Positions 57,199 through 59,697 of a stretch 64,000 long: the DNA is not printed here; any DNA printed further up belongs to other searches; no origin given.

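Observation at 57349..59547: Unusual fusion: LigT/2H-type phosphoesterase domain on a complete gamma-class N6-adenine methyltransferase with no partner nuclease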

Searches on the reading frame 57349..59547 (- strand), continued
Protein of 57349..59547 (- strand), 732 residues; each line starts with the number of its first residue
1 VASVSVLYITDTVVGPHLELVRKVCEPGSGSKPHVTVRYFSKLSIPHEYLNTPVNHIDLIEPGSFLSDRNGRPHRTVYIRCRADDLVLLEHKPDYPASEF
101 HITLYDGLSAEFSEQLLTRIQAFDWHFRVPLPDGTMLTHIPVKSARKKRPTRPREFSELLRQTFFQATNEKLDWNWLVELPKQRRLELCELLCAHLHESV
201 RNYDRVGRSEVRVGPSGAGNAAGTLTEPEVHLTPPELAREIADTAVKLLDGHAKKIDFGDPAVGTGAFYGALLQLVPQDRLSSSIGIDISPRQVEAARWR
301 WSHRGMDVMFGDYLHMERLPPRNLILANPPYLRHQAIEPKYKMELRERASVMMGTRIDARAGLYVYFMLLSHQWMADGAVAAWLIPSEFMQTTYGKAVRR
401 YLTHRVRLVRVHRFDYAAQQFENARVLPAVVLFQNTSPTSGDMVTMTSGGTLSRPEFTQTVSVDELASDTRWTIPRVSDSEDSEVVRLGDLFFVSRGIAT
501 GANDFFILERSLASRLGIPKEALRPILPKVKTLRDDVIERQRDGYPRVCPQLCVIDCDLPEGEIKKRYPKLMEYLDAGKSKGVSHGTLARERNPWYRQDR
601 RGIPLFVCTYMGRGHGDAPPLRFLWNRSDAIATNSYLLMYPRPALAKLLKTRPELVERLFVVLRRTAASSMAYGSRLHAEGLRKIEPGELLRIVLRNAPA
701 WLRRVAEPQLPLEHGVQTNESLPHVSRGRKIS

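Call 19: find_encoding_contigs(protein=P0011, flank=8000, max_places=2)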
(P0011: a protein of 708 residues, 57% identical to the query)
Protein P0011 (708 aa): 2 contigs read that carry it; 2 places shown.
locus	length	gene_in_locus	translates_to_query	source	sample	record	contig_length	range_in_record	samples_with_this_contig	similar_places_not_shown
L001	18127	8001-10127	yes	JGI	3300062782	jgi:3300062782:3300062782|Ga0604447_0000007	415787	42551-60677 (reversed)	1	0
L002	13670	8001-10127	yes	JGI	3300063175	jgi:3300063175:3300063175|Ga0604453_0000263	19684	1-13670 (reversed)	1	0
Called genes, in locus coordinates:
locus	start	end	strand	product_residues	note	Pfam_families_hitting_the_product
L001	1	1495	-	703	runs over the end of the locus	PF00456:Transketolase_N, PF00676:E1_dh (weak), PF02779:Transket_pyr, PF22613:Transketolase_C_1, PF02780:Transketolase_C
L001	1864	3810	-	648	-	PF06874:FBPase_2, PF00149:Metallophos (faint)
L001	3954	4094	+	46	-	-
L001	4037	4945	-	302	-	-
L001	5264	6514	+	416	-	-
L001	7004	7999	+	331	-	-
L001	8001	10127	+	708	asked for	PF07669:Eco57I, PF22837:M_Eco57I_C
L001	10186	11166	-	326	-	PF21068:ATPgraspMvdD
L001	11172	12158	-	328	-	PF21068:ATPgraspMvdD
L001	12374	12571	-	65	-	PF12559:Inhibitor_I10 (weak)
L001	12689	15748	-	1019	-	PF13424:TPR_12, PF13424:TPR_12, PF17874:TPR_MalT, PF13424:TPR_12, PF00158:Sigma54_activat, PF14532:Sigma54_activ_2, PF07728:AAA_5, PF25601:AAA_lid_14, +8 more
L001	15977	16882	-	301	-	PF00583:Acetyltransf_1, PF13673:Acetyltransf_10 (weak), PF13508:Acetyltransf_7, PF08445:FR47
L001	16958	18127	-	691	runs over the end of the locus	-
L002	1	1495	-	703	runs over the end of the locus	PF00456:Transketolase_N, PF00676:E1_dh (weak), PF02779:Transket_pyr, PF22613:Transketolase_C_1, PF02780:Transketolase_C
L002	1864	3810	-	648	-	PF06874:FBPase_2, PF00149:Metallophos (faint)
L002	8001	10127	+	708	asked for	PF07669:Eco57I, PF22837:M_Eco57I_C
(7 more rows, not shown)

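Call 20: find_encoding_contigs(protein=P0019, flank=8000, max_places=1)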
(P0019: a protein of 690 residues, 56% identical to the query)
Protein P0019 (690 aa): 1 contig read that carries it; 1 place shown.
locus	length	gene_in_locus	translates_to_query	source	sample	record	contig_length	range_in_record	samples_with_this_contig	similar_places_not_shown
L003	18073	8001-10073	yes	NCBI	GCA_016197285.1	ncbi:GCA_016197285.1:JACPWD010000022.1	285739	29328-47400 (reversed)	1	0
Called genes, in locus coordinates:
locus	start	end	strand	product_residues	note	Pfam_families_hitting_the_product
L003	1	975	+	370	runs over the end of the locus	PF01380:SIS, PF13580:SIS_2 (faint), PF01380:SIS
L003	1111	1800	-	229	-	PF01596:Methyltransf_3, PF13578:Methyltransf_24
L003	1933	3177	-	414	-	PF01494:FAD_binding_3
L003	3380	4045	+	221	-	PF00392:GntR, PF07729:FCD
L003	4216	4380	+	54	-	-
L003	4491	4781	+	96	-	PF05015:HigB-like_toxin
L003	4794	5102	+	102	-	PF13560:HTH_31 (weak), PF01381:HTH_3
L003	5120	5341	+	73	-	PF04255:DUF433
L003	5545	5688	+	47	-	-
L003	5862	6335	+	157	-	-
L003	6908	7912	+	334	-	-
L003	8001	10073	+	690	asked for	PF07669:Eco57I, PF22837:M_Eco57I_C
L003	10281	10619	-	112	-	PF13744:HTH_37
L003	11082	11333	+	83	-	PF04365:BrnT_toxin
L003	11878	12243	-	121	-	-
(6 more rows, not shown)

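Call 21: find_encoding_contigs(protein=P0051, flank=8000, max_places=1)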
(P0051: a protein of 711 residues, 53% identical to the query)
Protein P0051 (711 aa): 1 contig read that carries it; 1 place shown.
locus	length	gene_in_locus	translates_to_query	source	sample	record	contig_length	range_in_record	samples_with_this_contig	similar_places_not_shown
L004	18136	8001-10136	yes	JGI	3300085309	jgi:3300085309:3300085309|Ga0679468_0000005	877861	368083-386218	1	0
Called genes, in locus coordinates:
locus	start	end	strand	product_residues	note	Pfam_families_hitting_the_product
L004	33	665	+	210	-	PF15970:HicB-like_2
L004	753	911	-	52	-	-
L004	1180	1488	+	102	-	-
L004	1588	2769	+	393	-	PF00268:Ribonuc_red_sm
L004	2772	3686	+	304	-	-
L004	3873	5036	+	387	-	PF00145:DNA_methylase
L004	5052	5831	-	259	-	-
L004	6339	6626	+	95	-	-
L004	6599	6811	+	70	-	-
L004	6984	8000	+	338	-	-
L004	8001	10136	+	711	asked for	PF07669:Eco57I (weak), PF22837:M_Eco57I_C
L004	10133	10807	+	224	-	PF18160:SLATT_5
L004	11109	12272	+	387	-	PF00004:AAA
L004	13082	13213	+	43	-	-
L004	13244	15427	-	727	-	PF00486:Trans_reg_C, PF00515:TPR_1 (faint), PF07719:TPR_2 (faint), PF13374:TPR_10 (faint), PF13181:TPR_8 (faint), PF13431:TPR_17 (faint), PF14559:TPR_19 (faint), PF13176:TPR_7 (faint), +1 more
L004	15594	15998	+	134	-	-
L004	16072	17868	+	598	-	PF00496:SBP_bac_5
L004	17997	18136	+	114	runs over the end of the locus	PF03795:YCII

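Call 22: find_encoding_contigs(protein=P0120, flank=8000, max_places=1)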
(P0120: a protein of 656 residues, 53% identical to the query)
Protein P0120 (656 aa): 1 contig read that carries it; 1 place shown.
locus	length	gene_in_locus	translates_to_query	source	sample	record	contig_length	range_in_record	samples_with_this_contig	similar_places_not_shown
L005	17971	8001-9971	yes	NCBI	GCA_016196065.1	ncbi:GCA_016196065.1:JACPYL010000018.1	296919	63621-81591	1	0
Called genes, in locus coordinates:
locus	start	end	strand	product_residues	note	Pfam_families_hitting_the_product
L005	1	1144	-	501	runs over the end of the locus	PF00171:Aldedh, PF05893:LuxC (faint)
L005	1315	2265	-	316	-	PF02401:LYTB (faint)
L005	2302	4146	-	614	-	PF05569:Peptidase_M56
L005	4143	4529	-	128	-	PF03965:Penicillinase_R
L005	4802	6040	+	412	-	PF00903:Glyoxalase, PF12681:Glyoxalase_2 (faint), PF07228:SpoIIE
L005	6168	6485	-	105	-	-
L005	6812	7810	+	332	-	-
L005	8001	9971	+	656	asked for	PF07669:Eco57I, PF22837:M_Eco57I_C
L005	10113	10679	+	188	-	PF07638:Sigma70_ECF, PF08281:Sigma70_r4_2 (weak)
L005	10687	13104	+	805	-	PF00069:Pkinase, PF07714:PK_Tyr_Ser-Thr, PF24885:TPR_NPHP3, PF13424:TPR_12, PF13374:TPR_10, PF13424:TPR_12, PF13374:TPR_10, PF13424:TPR_12, +10 more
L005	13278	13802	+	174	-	-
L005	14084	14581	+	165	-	-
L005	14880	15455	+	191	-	PF01872:RibD_C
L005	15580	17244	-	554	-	PF00474:SSF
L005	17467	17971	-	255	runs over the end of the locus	PF00657:Lipase_GDSL, PF13472:Lipase_GDSL_2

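Call 40: find_related_loci(query=A4, collection=genome_contigs, flank=8000)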
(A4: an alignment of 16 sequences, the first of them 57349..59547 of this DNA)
Query A4 (732 aa) in genome_contigs; peptide patterns used: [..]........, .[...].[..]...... (x = any residue, [..] = any of these).
16 stretches matched a pattern; 9 encode a relative of the query (tblastn E <= 1e-3); 9 distinct loci.
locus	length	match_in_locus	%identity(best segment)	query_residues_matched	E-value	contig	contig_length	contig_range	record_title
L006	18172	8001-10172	52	1-707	0e+0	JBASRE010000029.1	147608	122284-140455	MAG: Pyrinomonadaceae bacterium isolate MFD09203_ilm_asm_bin4 k127_18102, whole genome shotgun sequence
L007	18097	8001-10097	53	3-705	0e+0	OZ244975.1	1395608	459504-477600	MAG: Vicinamibacterales bacterium isolate 759df215-7f35-4b58-97f0-56a84cd7420d genome assembly, chromosome: 1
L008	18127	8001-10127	51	3-710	0e+0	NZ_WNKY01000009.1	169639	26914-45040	Duganella radicis strain KCTC 22382 NODE_9_length_169639_cov_37.985110_9, whole genome shotgun sequence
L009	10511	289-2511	47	1-712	0e+0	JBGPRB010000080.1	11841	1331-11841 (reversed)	MAG: Dehalococcoidia bacterium isolate OBJ1_062018_150_19 k141_1603049_length_11841_cov_10.4274, whole genome shotgun se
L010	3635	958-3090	46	1-705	0e+0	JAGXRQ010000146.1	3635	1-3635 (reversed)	MAG: Bacteroidetes bacterium isolate CROMO_A_117 c_000000989777, whole genome shotgun sequence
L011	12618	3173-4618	49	230-712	4e-160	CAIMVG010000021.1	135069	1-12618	MAG: uncultured Dehalococcoidia bacterium isolate KR_bin-3015 genome assembly, contig: bin-3015:21/29, whole genome shot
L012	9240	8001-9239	44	1-382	5e-102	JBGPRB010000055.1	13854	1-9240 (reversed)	MAG: Dehalococcoidia bacterium isolate OBJ1_062018_150_19 k141_1909143_length_13854_cov_10.0000, whole genome shotgun se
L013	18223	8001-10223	36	3-703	3e-132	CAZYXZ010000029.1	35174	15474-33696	MAG TPA_asm: uncultured Frankiaceae bacterium isolate binchicken_co174_30 genome assembly, contig: NODE_179_length_35174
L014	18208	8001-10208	31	3-699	4e-87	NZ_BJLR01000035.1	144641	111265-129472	Cellulomonas cellasea strain NBRC 3753 sequence35, whole genome shotgun sequence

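Call 54: search_protein_families(library=padloc, proteins=[L013:4939-6267:+, L013:6264-6929:+, L014:4740-6113:+, L014:6110-6784:+, L004:10133-10807:+, L001:5264-6514:+, L008:6250-6705:-], max_evalue=0.01)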
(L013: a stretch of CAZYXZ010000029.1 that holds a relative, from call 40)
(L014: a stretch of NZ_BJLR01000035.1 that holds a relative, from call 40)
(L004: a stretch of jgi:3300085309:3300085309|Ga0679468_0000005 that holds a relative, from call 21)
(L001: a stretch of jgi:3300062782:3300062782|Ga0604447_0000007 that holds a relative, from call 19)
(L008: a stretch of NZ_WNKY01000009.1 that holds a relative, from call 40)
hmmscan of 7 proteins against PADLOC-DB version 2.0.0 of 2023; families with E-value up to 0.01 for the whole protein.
L013:4939-6267:+ (442 aa): 0 families

L013:6264-6929:+ (221 aa): 0 families

L014:4740-6113:+ (457 aa): 0 families

L014:6110-6784:+ (224 aa): 0 families

L004:10133-10807:+ (224 aa): 3 families
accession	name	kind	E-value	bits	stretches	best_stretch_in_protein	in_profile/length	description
PDLC03819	RTasSLATT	-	4.2e-37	125.6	1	15-218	2-168/176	DRT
PDLC03794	RTasSLATT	-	6.1e-09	33.9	1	20-219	7-167/176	DRT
PDLC03795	RTasSLATT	-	3.3e-08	31.3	1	16-212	4-179/183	DRT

L001:5264-6514:+ (416 aa): 0 families

L008:6250-6705:- (151 aa): 0 families

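Call 59: search_protein_families(library=pfam, proteins=[L013:4939-6267:+, L013:6264-6929:+, L014:4740-6113:+, L014:6110-6784:+, L014:10159-11145:+, L014:11632-12624:+, L014:12628-16353:+, L001:5264-6514:+, L008:6250-6705:-], max_evalue=0.01)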
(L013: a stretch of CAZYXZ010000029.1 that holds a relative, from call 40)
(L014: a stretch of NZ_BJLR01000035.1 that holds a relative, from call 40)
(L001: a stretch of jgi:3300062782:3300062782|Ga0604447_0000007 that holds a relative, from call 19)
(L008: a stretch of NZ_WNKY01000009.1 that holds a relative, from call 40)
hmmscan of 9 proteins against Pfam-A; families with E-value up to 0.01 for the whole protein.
L013:4939-6267:+ (442 aa): 4 families
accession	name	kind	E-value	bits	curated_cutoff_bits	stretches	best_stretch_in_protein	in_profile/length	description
PF13249.12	SQHop_cyclase_N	-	1.9e-10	40.8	26.2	1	156-254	2-98/291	Squalene-hopene cyclase N-terminal domain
PF13243.12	SQHop_cyclase_C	-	2e-09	37.4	26.1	2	132-221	186-285/319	Squalene-hopene cyclase C-terminal domain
PF00432.27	Prenyltrans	-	6.5e-06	26.2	26.5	1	87-240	39-187/304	Prenyltransferase alpha-alpha toroid domain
PF18159.6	S_4TM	-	0.0015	18.4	26.9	1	375-434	143-205/291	SMODS-associating 4TM effector domain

L013:6264-6929:+ (221 aa): 0 families

L014:4740-6113:+ (457 aa): 1 family
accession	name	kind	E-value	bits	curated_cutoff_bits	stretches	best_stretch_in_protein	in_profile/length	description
PF01551.29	Peptidase_M23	-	5.2e-26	91.1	28.7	1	347-441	2-96/96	Peptidase family M23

L014:6110-6784:+ (224 aa): 0 families

L014:10159-11145:+ (328 aa): 1 family
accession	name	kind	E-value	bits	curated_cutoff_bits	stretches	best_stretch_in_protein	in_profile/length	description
PF01734.28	Patatin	-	3.4e-29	102.8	27.7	1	28-204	1-186/191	Patatin-like phospholipase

L014:11632-12624:+ (330 aa): 1 family
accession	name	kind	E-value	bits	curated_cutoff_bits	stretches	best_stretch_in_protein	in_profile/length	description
PF07819.20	PGAP1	-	0.001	19.3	24.3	1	175-268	63-157/233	PGAP1-like alpha/beta domain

L014:12628-16353:+ (1241 aa): 13 families
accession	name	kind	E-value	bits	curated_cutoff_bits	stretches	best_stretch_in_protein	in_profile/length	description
PF00575.29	S1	-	1.7e-19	70.4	22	2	1082-1150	5-74/74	S1 RNA binding domain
PF13424.12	TPR_12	-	9.7e-11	42.2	30.1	2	943-1009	7-73/77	Tetratricopeptide repeat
PF23459.1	S1_RRP5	-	2.8e-08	34.6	27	1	1094-1148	17-71/72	RRP5 S1 domain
PF13374.12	TPR_10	-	2.2e-06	27.9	27.5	1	980-1019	1-40/42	Tetratricopeptide repeat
PF13191.12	AAA_16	-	3.7e-05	24.7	32.6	1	272-404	10-148/167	AAA ATPase domain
PF24883.2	NPHP3_N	-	5.1e-05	24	24.8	1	278-432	16-164/164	Nephrocystin 3, N-terminal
PF18614.7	RNase_II_C_S1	-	0.00037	20.7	26.6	0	1203-1231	29-59/59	RNase II-type exonuclease C-terminal S1 domain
PF24885.1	TPR_NPHP3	-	0.00081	19.3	100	0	675-724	132-181/239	Nephrocystin-3 TPR domain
PF13401.12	AAA_22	-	0.0014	19.4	27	1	284-433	5-124/130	AAA domain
PF13555.12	AAA_29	-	0.0066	16.6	27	0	277-304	15-42/61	P-loop containing region of AAA domain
PF13604.12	AAA_30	-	0.0067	16.6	27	0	282-307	16-41/191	AAA domain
PF25199.1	nSTAND_NTPase5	-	0.0083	16.4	34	0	272-305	30-62/145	Novel STAND NTPase 5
PF25201.1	nSTAND6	-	0.0098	16.4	27.7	0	273-312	7-46/148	Novel STAND NTPase 6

L001:5264-6514:+ (416 aa): 0 families

L008:6250-6705:- (151 aa): 1 family
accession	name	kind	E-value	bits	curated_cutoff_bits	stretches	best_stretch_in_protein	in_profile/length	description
PF22547.2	2H-SAK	-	6.4e-19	68.9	27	1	59-141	35-124/124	Swiss Army Knife, 2H phosphoesterase domain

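Call 77: search_dna_similar(query=window:57349-59547:-, collection=plasmids, mode=protein, max_evalue=1e-20, max_rows=15)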
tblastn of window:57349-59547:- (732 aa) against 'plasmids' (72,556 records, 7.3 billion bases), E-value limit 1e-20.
Records with a match: 24; places in all: 24; records where one place covers at least 80% of the query: 0.
Best place of each record, by identity: <60% 24.
By first word of the organism name: Pseudomonas 4; Candidatus 3; Corynebacterium 2; Rhodococcus 2; Geoalkalibacter 1; Chroococcidiopsis 1; Psychrobacter 1; Fischerella 1; Planktothrix 1; Acinetobacter 1; and 7 more.
By predicted mobility (MOB-suite, as given by PLSDB): non-mobilizable 11; mobilizable 11; conjugative 2.
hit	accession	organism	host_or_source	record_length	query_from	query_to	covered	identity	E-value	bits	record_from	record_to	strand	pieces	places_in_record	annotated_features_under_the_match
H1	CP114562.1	Candidatus Manganitrophus sp.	activated carbon metagenome,metagenomic ...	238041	233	697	64%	40.0%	2e-94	329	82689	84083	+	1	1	N-6 DNA methylase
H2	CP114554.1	Candidatus Manganitrophus sp.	activated carbon metagenome,metagenomic ...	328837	233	697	64%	40.0%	2e-94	329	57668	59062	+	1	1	N-6 DNA methylase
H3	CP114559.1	Candidatus Manganitrophus sp.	activated carbon metagenome,metagenomic ...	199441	233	697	64%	40.0%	1e-93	327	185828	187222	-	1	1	N-6 DNA methylase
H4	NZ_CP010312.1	Geoalkalibacter subterraneus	-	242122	233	690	63%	39.0%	3e-91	320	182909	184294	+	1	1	Eco57I restriction-modification methylase domain-containing protein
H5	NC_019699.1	Chroococcidiopsis thermalis PCC 7203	-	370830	233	690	63%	38.6%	1e-87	309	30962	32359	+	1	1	N-6 DNA methylase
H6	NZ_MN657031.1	Psychrobacter sp.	-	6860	233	694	63%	38.1%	3e-92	322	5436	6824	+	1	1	Eco57I restriction-modification methylase domain-containing protein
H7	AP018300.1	Fischerella sp. NIES-4106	-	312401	233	690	63%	38.2%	3e-83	296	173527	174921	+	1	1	hypothetical protein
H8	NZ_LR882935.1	Planktothrix agardhii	-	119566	233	690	63%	38.2%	4e-83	296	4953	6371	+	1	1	restriction endonuclease subunit M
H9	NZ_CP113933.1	Acinetobacter sp. ESL0695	Melipona lateralis,Rain forest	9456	233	716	66%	35.4%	4e-86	305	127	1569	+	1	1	N-6 DNA methylase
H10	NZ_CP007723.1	Corynebacterium glutamicum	ATCC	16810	233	690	63%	36.8%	5e-74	269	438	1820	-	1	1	N-6 DNA methylase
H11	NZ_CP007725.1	Corynebacterium glutamicum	KAIST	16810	233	690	63%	36.8%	5e-74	269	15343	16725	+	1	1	N-6 DNA methylase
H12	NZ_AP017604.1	Sphingopyxis sp. EG6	-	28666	241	695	62%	28.3%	3e-27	126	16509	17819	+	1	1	N-6 DNA methylase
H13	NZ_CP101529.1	Micrococcus luteus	mixed culture,soil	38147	233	693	63%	27.9%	7e-25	119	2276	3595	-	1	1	N-6 DNA methylase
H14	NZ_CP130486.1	Rhodococcus aetherivorans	Bacteria, whole organism,Rough variant ...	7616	260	695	60%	29.1%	3e-27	126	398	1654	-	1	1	N-6 DNA methylase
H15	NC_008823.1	Rhodococcus rhodochrous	-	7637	260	695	60%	29.1%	3e-27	126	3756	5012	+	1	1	N-6 DNA methylase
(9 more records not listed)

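Call 80: get_annotated_region(hit=H6, flank=5000)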
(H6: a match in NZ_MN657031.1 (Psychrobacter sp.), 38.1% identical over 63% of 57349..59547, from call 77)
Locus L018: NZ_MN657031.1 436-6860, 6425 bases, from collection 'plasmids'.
description: Psychrobacter sp. strain ANT_P15B plasmid pA15BP1, complete sequence
organism: Psychrobacter sp. (NCBI taxid 56811)
taxonomy: Bacteria; Pseudomonadota; Gammaproteobacteria; Moraxellales; Moraxellaceae; Psychrobacter; Psychrobacter sp.
host: -; source: -; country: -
typing (MOB-suite, as given by PLSDB): non-mobilizable
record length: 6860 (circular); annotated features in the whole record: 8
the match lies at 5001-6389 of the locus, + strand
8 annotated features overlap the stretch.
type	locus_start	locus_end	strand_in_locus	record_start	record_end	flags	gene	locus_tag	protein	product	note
CDS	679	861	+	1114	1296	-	-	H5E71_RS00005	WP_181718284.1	hypothetical protein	-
CDS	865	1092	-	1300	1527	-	-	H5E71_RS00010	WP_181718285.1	hypothetical protein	-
CDS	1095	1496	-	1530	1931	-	-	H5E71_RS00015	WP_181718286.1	hypothetical protein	-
CDS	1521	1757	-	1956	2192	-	-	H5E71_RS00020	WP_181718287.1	EexN family lipoprotein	-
CDS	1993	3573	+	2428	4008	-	-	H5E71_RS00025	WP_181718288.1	MobA/MobL family protein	-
CDS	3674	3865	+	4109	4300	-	-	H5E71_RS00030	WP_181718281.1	hypothetical protein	-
CDS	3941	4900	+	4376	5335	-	-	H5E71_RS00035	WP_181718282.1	XamI family restriction endonuclease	GO:0009307 - DNA restriction-modification system [Evidence IEA]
CDS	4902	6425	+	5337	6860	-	-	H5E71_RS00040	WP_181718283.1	Eco57I restriction-modification methylase domain-containing protein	GO:0006304 - DNA modification [Evidence IEA]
